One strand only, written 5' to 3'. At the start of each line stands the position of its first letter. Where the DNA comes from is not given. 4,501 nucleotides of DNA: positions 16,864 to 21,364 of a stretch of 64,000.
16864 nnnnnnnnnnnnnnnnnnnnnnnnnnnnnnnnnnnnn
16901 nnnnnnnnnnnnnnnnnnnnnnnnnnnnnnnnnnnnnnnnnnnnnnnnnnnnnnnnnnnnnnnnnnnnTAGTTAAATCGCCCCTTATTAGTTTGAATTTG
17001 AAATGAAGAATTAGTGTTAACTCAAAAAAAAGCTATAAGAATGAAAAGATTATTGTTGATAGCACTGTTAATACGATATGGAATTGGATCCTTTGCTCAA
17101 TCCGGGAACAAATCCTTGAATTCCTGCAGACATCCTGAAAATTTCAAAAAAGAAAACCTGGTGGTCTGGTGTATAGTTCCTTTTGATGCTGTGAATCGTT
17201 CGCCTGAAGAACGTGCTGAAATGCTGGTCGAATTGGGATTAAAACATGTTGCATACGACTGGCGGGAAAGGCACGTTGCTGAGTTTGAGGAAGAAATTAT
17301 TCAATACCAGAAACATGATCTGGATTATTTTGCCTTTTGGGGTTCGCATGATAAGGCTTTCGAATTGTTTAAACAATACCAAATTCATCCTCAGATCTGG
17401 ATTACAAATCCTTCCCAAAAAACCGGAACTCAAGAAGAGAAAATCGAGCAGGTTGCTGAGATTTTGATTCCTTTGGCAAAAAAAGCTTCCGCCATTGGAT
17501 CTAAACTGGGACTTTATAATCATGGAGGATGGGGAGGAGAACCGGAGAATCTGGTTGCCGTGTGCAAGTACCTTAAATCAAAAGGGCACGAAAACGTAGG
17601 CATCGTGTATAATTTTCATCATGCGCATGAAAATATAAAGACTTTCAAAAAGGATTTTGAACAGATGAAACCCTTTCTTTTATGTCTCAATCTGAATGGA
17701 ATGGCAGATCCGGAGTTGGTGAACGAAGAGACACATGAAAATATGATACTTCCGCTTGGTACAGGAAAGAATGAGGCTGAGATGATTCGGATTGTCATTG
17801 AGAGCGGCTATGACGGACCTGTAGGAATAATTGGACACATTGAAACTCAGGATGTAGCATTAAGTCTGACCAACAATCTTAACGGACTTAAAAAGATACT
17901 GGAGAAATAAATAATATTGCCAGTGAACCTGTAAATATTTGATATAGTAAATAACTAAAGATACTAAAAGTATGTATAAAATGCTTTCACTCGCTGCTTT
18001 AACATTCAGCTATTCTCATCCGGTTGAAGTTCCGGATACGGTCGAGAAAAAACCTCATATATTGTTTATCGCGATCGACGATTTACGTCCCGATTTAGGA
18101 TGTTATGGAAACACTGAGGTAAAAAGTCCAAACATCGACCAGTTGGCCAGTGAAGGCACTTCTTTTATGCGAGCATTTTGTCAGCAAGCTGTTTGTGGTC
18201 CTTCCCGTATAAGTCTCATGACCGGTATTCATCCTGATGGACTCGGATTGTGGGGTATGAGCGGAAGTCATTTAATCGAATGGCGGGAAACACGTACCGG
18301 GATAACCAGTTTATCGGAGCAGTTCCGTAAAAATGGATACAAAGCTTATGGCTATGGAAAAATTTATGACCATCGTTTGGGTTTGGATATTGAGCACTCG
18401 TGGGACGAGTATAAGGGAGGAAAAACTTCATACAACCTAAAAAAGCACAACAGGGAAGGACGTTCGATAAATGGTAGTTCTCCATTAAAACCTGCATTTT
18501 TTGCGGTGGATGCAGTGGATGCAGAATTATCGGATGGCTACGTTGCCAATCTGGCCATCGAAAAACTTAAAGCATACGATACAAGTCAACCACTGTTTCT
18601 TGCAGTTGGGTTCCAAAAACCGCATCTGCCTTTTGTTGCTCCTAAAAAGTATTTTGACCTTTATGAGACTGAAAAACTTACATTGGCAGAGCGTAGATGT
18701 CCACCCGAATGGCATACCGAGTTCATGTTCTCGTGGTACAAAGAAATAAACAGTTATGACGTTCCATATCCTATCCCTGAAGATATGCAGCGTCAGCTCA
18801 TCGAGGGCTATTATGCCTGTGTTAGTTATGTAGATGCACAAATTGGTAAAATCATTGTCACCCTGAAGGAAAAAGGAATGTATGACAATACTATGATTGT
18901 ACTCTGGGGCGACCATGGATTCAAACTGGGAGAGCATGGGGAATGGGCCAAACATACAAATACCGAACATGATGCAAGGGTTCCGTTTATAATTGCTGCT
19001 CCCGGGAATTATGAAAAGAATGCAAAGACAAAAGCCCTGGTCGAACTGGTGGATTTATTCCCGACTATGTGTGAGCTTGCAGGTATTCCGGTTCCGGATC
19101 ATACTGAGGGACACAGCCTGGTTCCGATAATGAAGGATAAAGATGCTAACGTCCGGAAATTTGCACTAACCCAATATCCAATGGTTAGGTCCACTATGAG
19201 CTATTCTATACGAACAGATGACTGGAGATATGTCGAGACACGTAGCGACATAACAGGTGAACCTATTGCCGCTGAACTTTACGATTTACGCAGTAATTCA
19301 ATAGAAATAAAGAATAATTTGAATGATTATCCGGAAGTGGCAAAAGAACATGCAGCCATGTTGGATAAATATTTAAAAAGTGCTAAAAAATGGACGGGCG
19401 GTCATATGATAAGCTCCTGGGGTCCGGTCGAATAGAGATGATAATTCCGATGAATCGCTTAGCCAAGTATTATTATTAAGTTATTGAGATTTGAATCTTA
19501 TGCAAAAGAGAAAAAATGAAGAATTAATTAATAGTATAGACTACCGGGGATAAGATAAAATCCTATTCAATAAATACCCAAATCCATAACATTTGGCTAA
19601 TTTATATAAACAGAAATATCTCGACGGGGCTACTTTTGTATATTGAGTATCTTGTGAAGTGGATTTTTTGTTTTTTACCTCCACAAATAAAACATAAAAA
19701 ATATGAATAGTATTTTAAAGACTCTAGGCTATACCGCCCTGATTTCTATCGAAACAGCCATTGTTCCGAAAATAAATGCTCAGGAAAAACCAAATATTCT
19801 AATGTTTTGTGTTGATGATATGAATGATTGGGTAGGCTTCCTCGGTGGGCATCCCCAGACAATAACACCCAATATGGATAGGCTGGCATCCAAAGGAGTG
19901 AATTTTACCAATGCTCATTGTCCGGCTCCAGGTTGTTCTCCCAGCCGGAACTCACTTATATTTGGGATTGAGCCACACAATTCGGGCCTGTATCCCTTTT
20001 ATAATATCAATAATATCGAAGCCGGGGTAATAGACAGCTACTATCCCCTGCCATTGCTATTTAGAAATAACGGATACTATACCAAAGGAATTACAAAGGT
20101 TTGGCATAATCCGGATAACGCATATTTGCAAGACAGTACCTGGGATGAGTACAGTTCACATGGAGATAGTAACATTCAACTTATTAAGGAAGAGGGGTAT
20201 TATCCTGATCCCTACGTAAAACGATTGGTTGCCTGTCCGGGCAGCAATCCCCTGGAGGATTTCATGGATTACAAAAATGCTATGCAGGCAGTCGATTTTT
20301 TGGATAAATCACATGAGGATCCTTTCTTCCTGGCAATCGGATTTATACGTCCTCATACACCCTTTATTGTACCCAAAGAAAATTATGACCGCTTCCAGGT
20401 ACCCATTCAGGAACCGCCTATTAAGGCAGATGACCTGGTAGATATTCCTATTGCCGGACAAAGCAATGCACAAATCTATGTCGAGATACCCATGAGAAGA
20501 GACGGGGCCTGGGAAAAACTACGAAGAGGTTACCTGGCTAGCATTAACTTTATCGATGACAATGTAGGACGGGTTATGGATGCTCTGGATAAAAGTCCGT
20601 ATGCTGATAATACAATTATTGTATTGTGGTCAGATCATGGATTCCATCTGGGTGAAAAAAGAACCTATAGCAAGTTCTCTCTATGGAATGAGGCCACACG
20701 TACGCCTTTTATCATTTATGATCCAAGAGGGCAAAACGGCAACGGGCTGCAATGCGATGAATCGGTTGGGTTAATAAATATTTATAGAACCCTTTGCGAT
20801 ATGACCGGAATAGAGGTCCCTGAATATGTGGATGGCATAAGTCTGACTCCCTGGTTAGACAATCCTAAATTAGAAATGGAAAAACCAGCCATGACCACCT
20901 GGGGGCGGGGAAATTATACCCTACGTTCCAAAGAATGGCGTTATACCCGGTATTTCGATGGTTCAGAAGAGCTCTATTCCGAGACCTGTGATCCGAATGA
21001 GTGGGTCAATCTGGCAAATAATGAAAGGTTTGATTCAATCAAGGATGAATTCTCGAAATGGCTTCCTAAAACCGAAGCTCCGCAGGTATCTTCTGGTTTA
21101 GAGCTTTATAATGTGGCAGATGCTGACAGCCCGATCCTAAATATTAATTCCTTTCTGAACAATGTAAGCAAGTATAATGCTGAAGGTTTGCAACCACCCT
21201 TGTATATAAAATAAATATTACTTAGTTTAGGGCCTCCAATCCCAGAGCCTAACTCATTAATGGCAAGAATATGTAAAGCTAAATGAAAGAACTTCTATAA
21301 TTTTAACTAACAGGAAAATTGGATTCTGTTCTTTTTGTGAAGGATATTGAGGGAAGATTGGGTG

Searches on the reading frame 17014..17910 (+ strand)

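Call 7: search_protein_families(library=pfam, proteins=[window:17014-17910:+], max_evalue=0.001)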
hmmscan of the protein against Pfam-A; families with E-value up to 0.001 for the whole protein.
window:17014-17910:+ (298 aa): 1 family
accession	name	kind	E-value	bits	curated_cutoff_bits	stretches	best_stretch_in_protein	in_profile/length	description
PF01261.30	AP_endonuc_2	-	3e-09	37.4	31.1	1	120-272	83-227/249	Xylose isomerase-like TIM barrel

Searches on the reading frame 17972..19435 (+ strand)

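Call 7: search_protein_families(library=pfam, proteins=[window:17972-19435:+], max_evalue=0.001)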
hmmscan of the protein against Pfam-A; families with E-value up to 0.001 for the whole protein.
window:17972-19435:+ (487 aa): 4 families
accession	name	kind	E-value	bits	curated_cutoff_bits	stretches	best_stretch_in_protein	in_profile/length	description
PF00884.28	Sulfatase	-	6.2e-47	160.8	25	1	28-372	1-301/301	Sulfatase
PF16347.10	SGSH_C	-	9.5e-18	65.2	29.3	1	320-463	1-144/154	N-sulphoglucosamine sulphohydrolase, C-terminal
PF01663.27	Phosphodiest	-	2.8e-07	30.9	23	1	282-322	186-228/342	Type I phosphodiesterase / nucleotide pyrophosphatase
PF02995.22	DUF229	-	1.6e-05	24.2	25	1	274-341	300-364/496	Protein of unknown function (DUF229)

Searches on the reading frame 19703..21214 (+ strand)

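Call 8: search_protein_families(library=pfam, proteins=[window:19703-21214:+], max_evalue=0.001)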
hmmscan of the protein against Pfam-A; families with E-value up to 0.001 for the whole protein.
window:19703-21214:+ (503 aa): 3 families
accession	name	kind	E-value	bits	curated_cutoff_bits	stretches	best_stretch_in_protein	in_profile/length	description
PF00884.28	Sulfatase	-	1.3e-42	146.6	25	1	30-370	1-301/301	Sulfatase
PF16347.10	SGSH_C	-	5e-10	40.2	29.3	1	317-456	1-150/154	N-sulphoglucosamine sulphohydrolase, C-terminal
PF01663.27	Phosphodiest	-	5.5e-06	26.6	23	0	280-316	187-223/342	Type I phosphodiesterase / nucleotide pyrophosphatase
